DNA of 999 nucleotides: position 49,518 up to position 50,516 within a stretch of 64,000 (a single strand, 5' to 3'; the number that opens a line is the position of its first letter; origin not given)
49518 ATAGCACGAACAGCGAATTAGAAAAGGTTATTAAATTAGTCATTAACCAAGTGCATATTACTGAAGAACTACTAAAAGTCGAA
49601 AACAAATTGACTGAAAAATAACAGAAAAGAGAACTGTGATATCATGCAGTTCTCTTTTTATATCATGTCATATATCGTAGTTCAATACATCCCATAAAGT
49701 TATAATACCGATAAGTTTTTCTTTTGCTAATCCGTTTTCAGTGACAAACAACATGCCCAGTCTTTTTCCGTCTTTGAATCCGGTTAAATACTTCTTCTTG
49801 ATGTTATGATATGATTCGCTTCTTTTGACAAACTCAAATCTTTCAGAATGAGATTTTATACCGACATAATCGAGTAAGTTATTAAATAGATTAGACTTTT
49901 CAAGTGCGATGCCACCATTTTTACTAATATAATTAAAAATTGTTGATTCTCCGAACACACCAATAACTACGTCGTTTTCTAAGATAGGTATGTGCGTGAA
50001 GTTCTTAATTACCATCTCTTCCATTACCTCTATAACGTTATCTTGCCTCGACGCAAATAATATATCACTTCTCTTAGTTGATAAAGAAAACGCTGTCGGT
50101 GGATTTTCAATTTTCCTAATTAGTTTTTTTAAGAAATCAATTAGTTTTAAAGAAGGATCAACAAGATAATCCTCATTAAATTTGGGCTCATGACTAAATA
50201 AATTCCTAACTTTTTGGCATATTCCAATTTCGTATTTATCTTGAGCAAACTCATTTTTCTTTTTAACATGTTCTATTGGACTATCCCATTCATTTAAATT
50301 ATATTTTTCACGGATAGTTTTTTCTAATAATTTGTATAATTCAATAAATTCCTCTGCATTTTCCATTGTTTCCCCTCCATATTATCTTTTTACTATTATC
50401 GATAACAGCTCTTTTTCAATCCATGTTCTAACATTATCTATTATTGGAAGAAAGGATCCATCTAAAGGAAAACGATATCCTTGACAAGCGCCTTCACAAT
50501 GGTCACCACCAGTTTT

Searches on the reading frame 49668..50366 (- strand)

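Call 3: search_protein_families(library=pfam, proteins=[window:49668-50366:-], max_evalue=0.01)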
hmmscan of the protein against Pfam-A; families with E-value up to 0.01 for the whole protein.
window:49668-50366:- (232 aa): 1 family
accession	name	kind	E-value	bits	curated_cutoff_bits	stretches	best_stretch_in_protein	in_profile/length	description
PF00571.33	CBS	-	2.2e-09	38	24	1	99-148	6-56/57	CBS domain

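Call 4: search_protein_families(library=padloc, proteins=[window:49668-50366:-], max_evalue=0.01)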
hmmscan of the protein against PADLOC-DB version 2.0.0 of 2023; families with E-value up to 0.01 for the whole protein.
window:49668-50366:- (232 aa): 0 families

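Call 44: search_protein_families(library=phrogs, proteins=[window:49668-50366:-], max_evalue=0.001)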
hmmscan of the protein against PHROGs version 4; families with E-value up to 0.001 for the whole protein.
window:49668-50366:- (232 aa): 0 families
